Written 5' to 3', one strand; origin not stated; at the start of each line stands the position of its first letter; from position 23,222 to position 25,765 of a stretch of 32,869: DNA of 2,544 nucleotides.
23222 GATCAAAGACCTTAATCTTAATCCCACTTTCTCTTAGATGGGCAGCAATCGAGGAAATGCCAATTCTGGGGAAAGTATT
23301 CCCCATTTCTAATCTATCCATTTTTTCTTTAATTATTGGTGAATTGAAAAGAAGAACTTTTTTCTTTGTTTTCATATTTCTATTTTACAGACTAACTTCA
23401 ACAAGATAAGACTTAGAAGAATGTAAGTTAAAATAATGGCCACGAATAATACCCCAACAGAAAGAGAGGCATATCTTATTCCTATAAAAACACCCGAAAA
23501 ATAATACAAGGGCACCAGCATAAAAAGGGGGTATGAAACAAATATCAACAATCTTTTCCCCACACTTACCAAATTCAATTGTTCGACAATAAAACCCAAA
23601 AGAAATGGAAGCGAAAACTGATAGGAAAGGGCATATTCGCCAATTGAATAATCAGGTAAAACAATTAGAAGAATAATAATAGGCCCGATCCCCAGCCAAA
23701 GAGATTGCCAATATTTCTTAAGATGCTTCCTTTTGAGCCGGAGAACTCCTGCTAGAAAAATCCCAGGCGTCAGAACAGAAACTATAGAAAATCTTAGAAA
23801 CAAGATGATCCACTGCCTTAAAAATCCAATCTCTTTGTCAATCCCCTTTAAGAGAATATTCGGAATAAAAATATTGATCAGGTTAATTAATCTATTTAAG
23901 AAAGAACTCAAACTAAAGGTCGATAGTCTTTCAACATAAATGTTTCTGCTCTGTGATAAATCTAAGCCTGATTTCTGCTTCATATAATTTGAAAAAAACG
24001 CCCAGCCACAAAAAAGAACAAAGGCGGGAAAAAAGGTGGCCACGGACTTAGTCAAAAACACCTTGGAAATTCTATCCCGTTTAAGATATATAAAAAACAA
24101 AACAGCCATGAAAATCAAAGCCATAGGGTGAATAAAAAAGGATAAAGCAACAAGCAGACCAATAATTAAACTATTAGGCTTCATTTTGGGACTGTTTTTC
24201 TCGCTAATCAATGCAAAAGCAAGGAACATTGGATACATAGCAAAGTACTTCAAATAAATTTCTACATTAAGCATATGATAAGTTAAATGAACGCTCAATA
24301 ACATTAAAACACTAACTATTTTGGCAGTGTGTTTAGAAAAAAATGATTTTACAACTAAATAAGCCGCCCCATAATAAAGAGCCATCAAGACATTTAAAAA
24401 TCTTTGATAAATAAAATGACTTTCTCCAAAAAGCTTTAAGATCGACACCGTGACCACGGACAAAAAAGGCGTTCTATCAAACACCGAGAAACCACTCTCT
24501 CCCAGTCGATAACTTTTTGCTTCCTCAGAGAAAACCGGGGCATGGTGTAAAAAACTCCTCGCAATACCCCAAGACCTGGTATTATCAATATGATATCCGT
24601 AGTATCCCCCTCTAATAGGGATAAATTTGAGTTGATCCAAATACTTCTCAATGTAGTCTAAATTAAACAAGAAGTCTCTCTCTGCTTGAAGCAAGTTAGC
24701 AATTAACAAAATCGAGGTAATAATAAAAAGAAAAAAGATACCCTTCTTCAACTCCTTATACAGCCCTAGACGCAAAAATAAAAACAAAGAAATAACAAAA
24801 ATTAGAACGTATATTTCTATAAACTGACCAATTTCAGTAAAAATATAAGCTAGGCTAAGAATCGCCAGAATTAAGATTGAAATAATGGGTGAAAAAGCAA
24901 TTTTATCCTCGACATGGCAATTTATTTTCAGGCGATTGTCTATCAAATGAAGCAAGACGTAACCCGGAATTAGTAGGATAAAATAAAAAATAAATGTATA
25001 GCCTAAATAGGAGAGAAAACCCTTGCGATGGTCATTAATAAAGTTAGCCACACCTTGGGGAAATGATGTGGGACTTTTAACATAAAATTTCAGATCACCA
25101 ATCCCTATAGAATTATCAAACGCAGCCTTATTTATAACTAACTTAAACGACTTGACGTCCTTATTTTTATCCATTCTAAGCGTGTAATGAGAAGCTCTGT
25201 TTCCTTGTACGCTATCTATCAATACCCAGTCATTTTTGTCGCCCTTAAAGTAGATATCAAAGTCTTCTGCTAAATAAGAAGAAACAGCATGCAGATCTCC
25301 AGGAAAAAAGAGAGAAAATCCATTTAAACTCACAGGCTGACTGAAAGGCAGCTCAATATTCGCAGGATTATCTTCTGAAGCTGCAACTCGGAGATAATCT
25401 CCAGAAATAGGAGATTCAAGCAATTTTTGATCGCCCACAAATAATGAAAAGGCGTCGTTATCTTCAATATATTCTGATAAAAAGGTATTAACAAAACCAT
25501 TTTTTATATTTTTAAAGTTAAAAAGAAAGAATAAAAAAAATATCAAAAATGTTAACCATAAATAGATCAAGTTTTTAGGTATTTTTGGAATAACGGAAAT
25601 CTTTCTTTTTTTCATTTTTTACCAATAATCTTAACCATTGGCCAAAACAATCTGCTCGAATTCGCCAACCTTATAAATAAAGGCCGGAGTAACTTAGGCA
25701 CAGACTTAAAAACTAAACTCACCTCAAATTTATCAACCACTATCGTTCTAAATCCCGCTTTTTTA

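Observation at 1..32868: Window-filling single-strand glycan-assembly superoperon with an unusually high methylation load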

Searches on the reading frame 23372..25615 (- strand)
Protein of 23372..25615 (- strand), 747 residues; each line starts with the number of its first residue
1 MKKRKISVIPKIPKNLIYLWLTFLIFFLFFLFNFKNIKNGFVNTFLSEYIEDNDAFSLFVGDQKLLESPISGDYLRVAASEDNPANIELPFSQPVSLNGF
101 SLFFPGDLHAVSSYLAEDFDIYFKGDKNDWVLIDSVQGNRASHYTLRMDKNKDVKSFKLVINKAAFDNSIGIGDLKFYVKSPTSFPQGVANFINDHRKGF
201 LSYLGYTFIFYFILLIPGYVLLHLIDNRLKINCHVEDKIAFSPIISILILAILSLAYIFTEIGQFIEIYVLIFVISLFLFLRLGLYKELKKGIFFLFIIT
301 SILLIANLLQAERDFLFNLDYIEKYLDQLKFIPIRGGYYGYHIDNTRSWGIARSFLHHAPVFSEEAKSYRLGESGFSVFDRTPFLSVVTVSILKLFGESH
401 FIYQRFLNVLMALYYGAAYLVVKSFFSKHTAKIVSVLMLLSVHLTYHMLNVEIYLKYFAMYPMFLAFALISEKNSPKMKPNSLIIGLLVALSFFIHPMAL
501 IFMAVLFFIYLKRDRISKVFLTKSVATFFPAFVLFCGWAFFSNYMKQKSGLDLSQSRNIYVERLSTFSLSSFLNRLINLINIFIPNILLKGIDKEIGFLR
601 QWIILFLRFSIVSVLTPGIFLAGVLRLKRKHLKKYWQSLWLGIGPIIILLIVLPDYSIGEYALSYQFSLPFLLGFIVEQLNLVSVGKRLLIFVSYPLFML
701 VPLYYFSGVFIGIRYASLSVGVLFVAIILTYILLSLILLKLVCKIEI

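Call 6: search_protein_families(library=pfam, proteins=[window:23372-25615:-], max_evalue=0.01)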
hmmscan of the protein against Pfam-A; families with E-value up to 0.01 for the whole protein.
window:23372-25615:- (747 aa): 0 families
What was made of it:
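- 23372..25615 (-): 747-aa GT-C glycosyltransferase (ArnT/PMT_2-like) with a CBM32/discoidin-like beta-sandwich between TM1 and TM2. No Pfam hit of its own, call 6.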

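Call 15: search_protein_families(library=ncbifam, proteins=[window:23372-25615:-], max_evalue=0.01)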
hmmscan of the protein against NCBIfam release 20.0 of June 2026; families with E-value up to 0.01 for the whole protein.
window:23372-25615:- (747 aa): 0 families

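Call 25: search_solved_structures(query=window:23372-25615:-, max_evalue=10)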
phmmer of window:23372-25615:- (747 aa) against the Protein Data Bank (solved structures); distinct sequences matched with E-value up to 10: 2.
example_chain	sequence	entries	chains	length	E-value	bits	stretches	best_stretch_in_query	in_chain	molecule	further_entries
2xqx_A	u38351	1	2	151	0.065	15.1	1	116-165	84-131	ENDO-BETA-N-ACETYLGLUCOSAMINIDASE D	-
3gdb_A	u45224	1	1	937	1.3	10.8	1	116-159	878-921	Putative uncharacterized protein spr0440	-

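Call 26: find_homologous_proteins(query=window:23372-25615:-)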
Query window:23372-25615:- (747 aa): 19 proteins with E <= 0.001 among 8000 candidates.
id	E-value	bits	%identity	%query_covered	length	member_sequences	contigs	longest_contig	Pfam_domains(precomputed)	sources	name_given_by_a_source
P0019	0.0e+0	1611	100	100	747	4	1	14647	-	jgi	-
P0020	0.0e+0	1365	85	98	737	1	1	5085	-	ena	-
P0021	1.1e-286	971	65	95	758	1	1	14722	-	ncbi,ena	-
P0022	9.6e-181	621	45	91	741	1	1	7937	PF13231.13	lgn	-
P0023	2.3e-172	594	43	90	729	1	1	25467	PF13231.13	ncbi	-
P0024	1.8e-169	584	45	92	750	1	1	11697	-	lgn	-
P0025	2.0e-164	567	43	94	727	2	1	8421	PF13231.13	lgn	-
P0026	6.2e-155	536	41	91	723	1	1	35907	-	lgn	-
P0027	9.7e-155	535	43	98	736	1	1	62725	-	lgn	-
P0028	3.4e-152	527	42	93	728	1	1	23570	-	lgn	-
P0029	1.2e-151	525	42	93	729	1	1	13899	-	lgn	-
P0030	4.6e-151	523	41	94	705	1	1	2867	-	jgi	jgi:hypothetical protein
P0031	9.3e-151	522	42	93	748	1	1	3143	-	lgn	-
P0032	4.4e-143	497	41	90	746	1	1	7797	-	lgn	-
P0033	1.9e-140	488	38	93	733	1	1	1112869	-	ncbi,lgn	ncbi:MAG: hypothetical protein ACOZAO_03150 [Patescibacteria group bacterium]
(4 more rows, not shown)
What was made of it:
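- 23372..25615 (-): Homologs carry PF13231, call 26.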

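Call 27: find_encoding_contigs(protein=P0033, flank=10000, max_places=2)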
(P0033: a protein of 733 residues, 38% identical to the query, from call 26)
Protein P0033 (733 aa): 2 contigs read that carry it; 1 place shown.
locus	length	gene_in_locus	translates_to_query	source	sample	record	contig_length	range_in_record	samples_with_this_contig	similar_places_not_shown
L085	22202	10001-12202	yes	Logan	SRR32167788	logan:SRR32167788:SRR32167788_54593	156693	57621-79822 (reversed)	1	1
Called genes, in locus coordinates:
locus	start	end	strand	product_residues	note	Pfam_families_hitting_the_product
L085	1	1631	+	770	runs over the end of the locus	PF01551:Peptidase_M23 (faint)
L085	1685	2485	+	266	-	-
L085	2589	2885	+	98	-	-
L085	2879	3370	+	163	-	-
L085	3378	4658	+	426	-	PF26550:Tricorn_2nd (weak)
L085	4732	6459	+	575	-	PF02310:B12-binding, PF04055:Radical_SAM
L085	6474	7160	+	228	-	PF02353:CMAS, PF01209:Ubie_methyltran, PF13489:Methyltransf_23, PF05175:MTS, PF13847:Methyltransf_31, PF08241:Methyltransf_11, PF08242:Methyltransf_12, PF13649:Methyltransf_25, +2 more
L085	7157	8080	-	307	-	PF00685:Sulfotransfer_1, PF13469:Sulfotransfer_3, PF17784:Sulfotransfer_4 (faint)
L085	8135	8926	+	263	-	PF01209:Ubie_methyltran, PF07021:MetW (faint), PF13489:Methyltransf_23, PF13847:Methyltransf_31, PF08241:Methyltransf_11, PF08242:Methyltransf_12, PF13649:Methyltransf_25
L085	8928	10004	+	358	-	PF00535:Glycos_transf_2, PF13641:Glyco_tranf_2_3 (weak)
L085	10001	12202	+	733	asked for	-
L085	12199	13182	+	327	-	PF00288:GHMP_kinases_N, PF08544:GHMP_kinases_C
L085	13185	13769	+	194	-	PF13580:SIS_2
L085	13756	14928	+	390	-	PF13439:Glyco_transf_4, PF13579:Glyco_trans_4_4, PF00534:Glycos_transf_1, PF13692:Glyco_trans_1_4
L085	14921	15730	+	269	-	PF02353:CMAS, PF03848:TehB (weak), PF01209:Ubie_methyltran, PF13489:Methyltransf_23, PF13847:Methyltransf_31, PF08241:Methyltransf_11, PF08242:Methyltransf_12, PF13649:Methyltransf_25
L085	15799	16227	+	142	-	-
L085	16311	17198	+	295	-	PF01209:Ubie_methyltran, PF02353:CMAS, PF13489:Methyltransf_23, PF01135:PCMT, PF13847:Methyltransf_31, PF08241:Methyltransf_11, PF08242:Methyltransf_12, PF13649:Methyltransf_25, +6 more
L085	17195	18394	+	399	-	PF00534:Glycos_transf_1, PF13692:Glyco_trans_1_4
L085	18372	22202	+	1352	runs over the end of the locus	-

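Call 28: find_encoding_contigs(protein=P0027, flank=10000, max_places=2)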
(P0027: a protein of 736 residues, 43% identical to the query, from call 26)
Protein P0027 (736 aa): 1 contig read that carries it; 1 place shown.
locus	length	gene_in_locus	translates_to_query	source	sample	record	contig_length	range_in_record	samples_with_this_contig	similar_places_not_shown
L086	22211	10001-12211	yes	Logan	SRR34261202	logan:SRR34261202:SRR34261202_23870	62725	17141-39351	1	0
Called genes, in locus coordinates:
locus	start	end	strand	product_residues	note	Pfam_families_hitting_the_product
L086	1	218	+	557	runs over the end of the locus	PF13231:PMT_2, PF20176:DUF6541 (weak)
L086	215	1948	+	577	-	PF02366:PMT, PF13231:PMT_2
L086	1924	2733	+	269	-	PF00535:Glycos_transf_2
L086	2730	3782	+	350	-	PF13439:Glyco_transf_4, PF00534:Glycos_transf_1, PF20706:GT4-conflict (weak), PF13692:Glyco_trans_1_4, PF13524:Glyco_trans_1_2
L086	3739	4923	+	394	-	PF04188:Mannosyl_trans2 (weak)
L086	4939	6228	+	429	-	PF01943:Polysacc_synt, PF13440:Polysacc_synt_3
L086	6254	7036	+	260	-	PF00535:Glycos_transf_2, PF13641:Glyco_tranf_2_3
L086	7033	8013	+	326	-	PF00535:Glycos_transf_2, PF10111:Glyco_tranf_2_2 (faint), PF13641:Glyco_tranf_2_3, PF13632:Glyco_trans_2_3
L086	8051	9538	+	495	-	PF02310:B12-binding, PF04055:Radical_SAM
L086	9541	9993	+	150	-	-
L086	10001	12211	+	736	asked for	-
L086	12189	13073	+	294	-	PF00535:Glycos_transf_2, PF10111:Glyco_tranf_2_2 (weak), PF13641:Glyco_tranf_2_3 (weak)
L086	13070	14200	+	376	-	PF20706:GT4-conflict, PF00534:Glycos_transf_1, PF13692:Glyco_trans_1_4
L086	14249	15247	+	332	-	PF00535:Glycos_transf_2, PF10111:Glyco_tranf_2_2, PF13641:Glyco_tranf_2_3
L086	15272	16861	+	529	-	PF02310:B12-binding, PF04055:Radical_SAM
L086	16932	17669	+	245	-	PF13489:Methyltransf_23, PF07021:MetW, PF13847:Methyltransf_31, PF08241:Methyltransf_11, PF08242:Methyltransf_12, PF13649:Methyltransf_25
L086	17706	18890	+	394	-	PF01041:DegT_DnrJ_EryC1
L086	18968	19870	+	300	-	PF13506:Glyco_transf_21 (weak), PF13641:Glyco_tranf_2_3, PF00535:Glycos_transf_2, PF10111:Glyco_tranf_2_2, PF13632:Glyco_trans_2_3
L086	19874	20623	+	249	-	PF01209:Ubie_methyltran (weak), PF02353:CMAS (weak), PF05219:DREV, PF13489:Methyltransf_23, PF13847:Methyltransf_31, PF08241:Methyltransf_11, PF08242:Methyltransf_12, PF13649:Methyltransf_25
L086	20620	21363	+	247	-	PF01066:CDP-OH_P_transf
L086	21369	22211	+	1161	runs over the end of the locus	-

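Call 49: predict_structure(alignment_id=A3)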
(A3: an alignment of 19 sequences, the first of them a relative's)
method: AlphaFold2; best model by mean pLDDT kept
length: 747 residues; sequences in the alignment: 19
mean_pLDDT: 81.6   pTM: 0.78
mean pLDDT of the five models: 81.6, 80.4, 78.9, 77.9, 77.1
residues with pLDDT >= 90: 273; 70-90: 330; 50-70: 109; < 50: 35
segments of 3 or more residues with pLDDT < 50: 1-12, 108-112, 333-341, 474-478
pLDDT, mean of each block of 10 residues (from residue 1): 39 66 75 69 76 86 81 79 89 92 65 72 91 83 81 92 80 88 74 64 88 96 86 88 96 94 91 96 93 94 91 66 62 47 71 90 83 76 88 88 90 95 93 96 80 76 92 49 88 87 89 86 89 86 80 58 60 82 81 66 86 91 83 87 88 76 87 93 88 94 81 61 89 95 70
secondary structure, 60 per line:
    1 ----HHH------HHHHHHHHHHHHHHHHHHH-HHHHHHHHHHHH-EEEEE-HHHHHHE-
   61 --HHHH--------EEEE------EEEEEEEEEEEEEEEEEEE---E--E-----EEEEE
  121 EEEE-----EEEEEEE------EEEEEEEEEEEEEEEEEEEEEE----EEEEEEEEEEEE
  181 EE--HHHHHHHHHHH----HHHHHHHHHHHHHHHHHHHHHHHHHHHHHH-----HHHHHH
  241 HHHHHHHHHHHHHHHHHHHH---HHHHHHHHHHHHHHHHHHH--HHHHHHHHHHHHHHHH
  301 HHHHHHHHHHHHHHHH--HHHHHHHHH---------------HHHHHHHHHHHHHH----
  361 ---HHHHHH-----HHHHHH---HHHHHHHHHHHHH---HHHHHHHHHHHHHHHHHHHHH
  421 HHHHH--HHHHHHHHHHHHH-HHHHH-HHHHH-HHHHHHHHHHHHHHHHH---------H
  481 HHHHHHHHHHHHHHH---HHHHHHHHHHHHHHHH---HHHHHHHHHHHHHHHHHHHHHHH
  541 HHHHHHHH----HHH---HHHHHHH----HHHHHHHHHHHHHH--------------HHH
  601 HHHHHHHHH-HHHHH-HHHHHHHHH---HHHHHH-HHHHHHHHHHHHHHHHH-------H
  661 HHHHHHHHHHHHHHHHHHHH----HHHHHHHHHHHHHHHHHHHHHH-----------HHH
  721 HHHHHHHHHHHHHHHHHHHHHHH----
elements in order (helices of 4 or more, strands of 3 or more residues): H14-32 H34-45 E47-51 H53-58 H63-66 E75-78 E85-103 E116-124 E130-136 E143-164 E169-182 H185-195 H200-229 H235-260 H264-282 H285-316 H319-327 H343-356 H364-369 H375-380 H384-396 H400-425 H428-440 H442-446 H448-452 H454-470 H480-495 H499-514 H518-548 H559-565 H570-583 H598-609 H611-615 H617-625 H629-634 H636-652 H660-680 H685-706 H718-743
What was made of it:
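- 23372..25615 (-): AF2 model pLDDT 81.6, call 49.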

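Call 51: fold_search(model_id=the predicted structure, library=pdb)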
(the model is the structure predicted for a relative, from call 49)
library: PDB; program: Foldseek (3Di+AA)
matches with E <= 10: 947; with E <= 0.001: 4
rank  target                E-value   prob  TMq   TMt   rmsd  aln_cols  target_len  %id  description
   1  5f15                  2.7e-04  1.00  0.33  0.43   9.2       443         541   13  Crystal Structure of ArnT from Cupriavidus metallidurans bound to Undecaprenyl phosphate (released 2016-02-17)
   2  2xqx_A                4.8e-04  1.00  0.14  0.63   8.1       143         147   20  Structure of the family 32 carbohydrate-binding module from Streptococcus pneumoniae EndoD (released 2010-11-03)
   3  2xqx_B                7.9e-04  1.00  0.14  0.63   3.1       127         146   20  Structure of the family 32 carbohydrate-binding module from Streptococcus pneumoniae EndoD (released 2010-11-03)
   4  7nsn_B                9.7e-04  1.00  0.14  0.09  16.9       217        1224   11  Multi-domain GH92 alpha-1,2-mannosidase from Neobacillus novalis: mannoimidazole complex (released 2022-09-21)
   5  5l9u_L                1.1e-03  1.00  0.14  0.50   7.5       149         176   14  Model of human Anaphase-promoting complex/Cyclosome (APC/C-CDH1) with a cross linked Ubiquitin variant-substrate-UBE2C (released 2016-09-14)
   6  7nsn_A                1.6e-03  1.00  0.12  0.07   3.8       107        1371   21  Multi-domain GH92 alpha-1,2-mannosidase from Neobacillus novalis: mannoimidazole complex (released 2022-09-21)
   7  4ui9_L                1.6e-03  1.00  0.14  0.49   7.3       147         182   14  Atomic structure of the human Anaphase-Promoting Complex (released 2015-06-17)
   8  8a3t_A                1.6e-03  1.00  0.13  0.42   7.7       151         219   13  S. cerevisiae APC/C-Cdh1 complex (released 2022-08-31)
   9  8tar_L                1.7e-03  1.00  0.14  0.50   7.8       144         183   10  APC/C-CDH1-UBE2C-Ubiquitin-CyclinB-NTD (released 2023-09-27)
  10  5l9t_L                1.7e-03  1.00  0.14  0.52   7.3       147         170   14  Model of human Anaphase-promoting complex/Cyclosome (APC/C-CDH1) with E2 UBE2S poised for polyubiquitination where UBE (released 2016-10-26)
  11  8auw_B                1.8e-03  0.94  0.14  0.04  24.6       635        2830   11  Cryo-EM structure of human BIRC6 in complex with SMAC. (released 2023-02-15)
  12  4a42_B                1.9e-03  1.00  0.13  0.66   7.2       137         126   12  CpGH89CBM32-6 produced by Clostridium perfringens (released 2012-04-04)
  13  3mo4_A                2.4e-03  1.00  0.13  0.20   8.3       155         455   13  The crystal structure of an alpha-(1-3,4)-fucosidase from Bifidobacterium longum subsp. infantis ATCC 15697 (released 2010-05-12)
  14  3mo4_B                2.5e-03  1.00  0.13  0.20   8.2       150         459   13  The crystal structure of an alpha-(1-3,4)-fucosidase from Bifidobacterium longum subsp. infantis ATCC 15697 (released 2010-05-12)
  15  4a42_A                2.7e-03  1.00  0.13  0.66   7.2       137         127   13  CpGH89CBM32-6 produced by Clostridium perfringens (released 2012-04-04)
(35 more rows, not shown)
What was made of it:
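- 23372..25615 (-): Foldseek top hit ArnT 5F15, E 2.7e-4, plus CBM32 hits, call 51.
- The 747-aa protein matches ArnT by fold, and its homologs carry PF13231 (calls 26, 51). A CBM32-like insert in the 747-aa protein points to a glycan acceptor (call 51).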

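Call 79: find_encoding_contigs(protein=P0021, flank=10000, max_places=2)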
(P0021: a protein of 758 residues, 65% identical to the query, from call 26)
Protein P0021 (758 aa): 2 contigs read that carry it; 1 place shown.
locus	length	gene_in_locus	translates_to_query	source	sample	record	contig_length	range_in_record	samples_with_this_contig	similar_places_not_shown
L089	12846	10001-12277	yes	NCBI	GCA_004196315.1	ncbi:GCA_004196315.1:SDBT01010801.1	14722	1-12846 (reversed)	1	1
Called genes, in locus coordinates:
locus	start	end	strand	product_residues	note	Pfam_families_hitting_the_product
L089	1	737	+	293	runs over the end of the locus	-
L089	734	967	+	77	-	PF01370:Epimerase, PF16363:GDP_Man_Dehyd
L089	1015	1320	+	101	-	PF16363:GDP_Man_Dehyd, PF01370:Epimerase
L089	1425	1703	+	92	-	PF16363:GDP_Man_Dehyd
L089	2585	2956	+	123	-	PF01266:DAO (weak)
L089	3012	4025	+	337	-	PF01073:3Beta_HSD, PF01370:Epimerase, PF02719:Polysacc_synt_2, PF04321:RmlD_sub_bind (weak), PF05368:NmrA, PF13460:NAD_binding_10, PF16363:GDP_Man_Dehyd, PF07993:NAD_binding_4, +1 more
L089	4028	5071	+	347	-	PF00535:Glycos_transf_2, PF13641:Glyco_tranf_2_3, PF13704:Glyco_tranf_2_4 (weak)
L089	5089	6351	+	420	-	PF00534:Glycos_transf_1, PF13692:Glyco_trans_1_4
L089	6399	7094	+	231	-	PF13489:Methyltransf_23, PF02353:CMAS, PF13847:Methyltransf_31, PF08241:Methyltransf_11, PF08242:Methyltransf_12, PF13649:Methyltransf_25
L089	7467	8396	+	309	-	PF13489:Methyltransf_23, PF13847:Methyltransf_31 (weak), PF08241:Methyltransf_11, PF08242:Methyltransf_12 (weak), PF13649:Methyltransf_25 (weak)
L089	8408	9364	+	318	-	PF14907:NTP_transf_5 (weak)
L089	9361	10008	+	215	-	PF02223:Thymidylate_kin (weak)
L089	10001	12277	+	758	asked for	-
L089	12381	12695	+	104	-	-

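Call 80: find_encoding_contigs(protein=P0023, flank=10000, max_places=2)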
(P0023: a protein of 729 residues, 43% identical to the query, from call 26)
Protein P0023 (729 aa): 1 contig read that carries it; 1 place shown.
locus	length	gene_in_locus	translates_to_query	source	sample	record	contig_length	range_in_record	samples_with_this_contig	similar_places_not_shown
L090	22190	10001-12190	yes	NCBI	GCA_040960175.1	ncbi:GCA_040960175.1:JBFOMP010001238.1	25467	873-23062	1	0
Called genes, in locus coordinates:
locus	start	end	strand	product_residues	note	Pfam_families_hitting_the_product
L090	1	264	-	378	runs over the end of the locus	?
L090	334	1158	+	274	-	PF00535:Glycos_transf_2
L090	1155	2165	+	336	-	PF00535:Glycos_transf_2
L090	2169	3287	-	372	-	-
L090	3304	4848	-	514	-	PF04055:Radical_SAM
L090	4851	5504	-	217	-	PF00970:FAD_binding_6, PF00175:NAD_binding_1 (weak)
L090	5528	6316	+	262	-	PF05050:Methyltransf_21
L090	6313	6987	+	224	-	PF01209:Ubie_methyltran (weak), PF13489:Methyltransf_23, PF05175:MTS, PF06325:PrmA (weak), PF13847:Methyltransf_31, PF08241:Methyltransf_11, PF08242:Methyltransf_12, PF13649:Methyltransf_25, +1 more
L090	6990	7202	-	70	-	PF13459:Fer4_15, PF13370:Fer4_13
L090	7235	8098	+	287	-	PF00535:Glycos_transf_2, PF10111:Glyco_tranf_2_2 (weak), PF13641:Glyco_tranf_2_3 (weak)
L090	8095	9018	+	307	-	PF01073:3Beta_HSD, PF01370:Epimerase, PF02719:Polysacc_synt_2, PF04321:RmlD_sub_bind, PF05368:NmrA, PF13460:NAD_binding_10, PF16363:GDP_Man_Dehyd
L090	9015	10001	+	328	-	PF00288:GHMP_kinases_N, PF08544:GHMP_kinases_C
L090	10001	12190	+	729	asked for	PF13231:PMT_2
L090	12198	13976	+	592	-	PF00535:Glycos_transf_2, PF10111:Glyco_tranf_2_2, PF13641:Glyco_tranf_2_3, PF13704:Glyco_tranf_2_4 (faint), PF13896:Glyco_transf_49 (faint), PF00535:Glycos_transf_2, PF10111:Glyco_tranf_2_2 (weak)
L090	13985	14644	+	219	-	PF00132:Hexapep (weak), PF25087:GMPPB_C (faint), PF25084:LbH_EIF2B (faint), PF00132:Hexapep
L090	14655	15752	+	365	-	PF01041:DegT_DnrJ_EryC1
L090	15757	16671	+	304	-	PF04321:RmlD_sub_bind, PF01073:3Beta_HSD, PF01370:Epimerase, PF02719:Polysacc_synt_2 (faint), PF13460:NAD_binding_10 (faint), PF16363:GDP_Man_Dehyd, PF07993:NAD_binding_4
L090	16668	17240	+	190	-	PF00908:dTDP_sugar_isom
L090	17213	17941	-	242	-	PF03848:TehB, PF05175:MTS, PF01209:Ubie_methyltran, PF13489:Methyltransf_23, PF13847:Methyltransf_31, PF08241:Methyltransf_11, PF08242:Methyltransf_12, PF13649:Methyltransf_25, +3 more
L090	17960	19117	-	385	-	-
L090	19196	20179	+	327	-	-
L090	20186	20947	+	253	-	PF01209:Ubie_methyltran (weak), PF13489:Methyltransf_23, PF13847:Methyltransf_31, PF08241:Methyltransf_11, PF08242:Methyltransf_12, PF13649:Methyltransf_25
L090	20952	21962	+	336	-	PF01073:3Beta_HSD, PF01370:Epimerase, PF02719:Polysacc_synt_2, PF04321:RmlD_sub_bind, PF05368:NmrA, PF07993:NAD_binding_4 (faint), PF13460:NAD_binding_10, PF16363:GDP_Man_Dehyd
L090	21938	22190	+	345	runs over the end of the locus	PF00535:Glycos_transf_2, PF10111:Glyco_tranf_2_2, PF13641:Glyco_tranf_2_3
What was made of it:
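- Contexts of the 747-aa GT-C homologs are again rich in MT, rSAM and GT genes (calls 27, 28, 79, 80).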
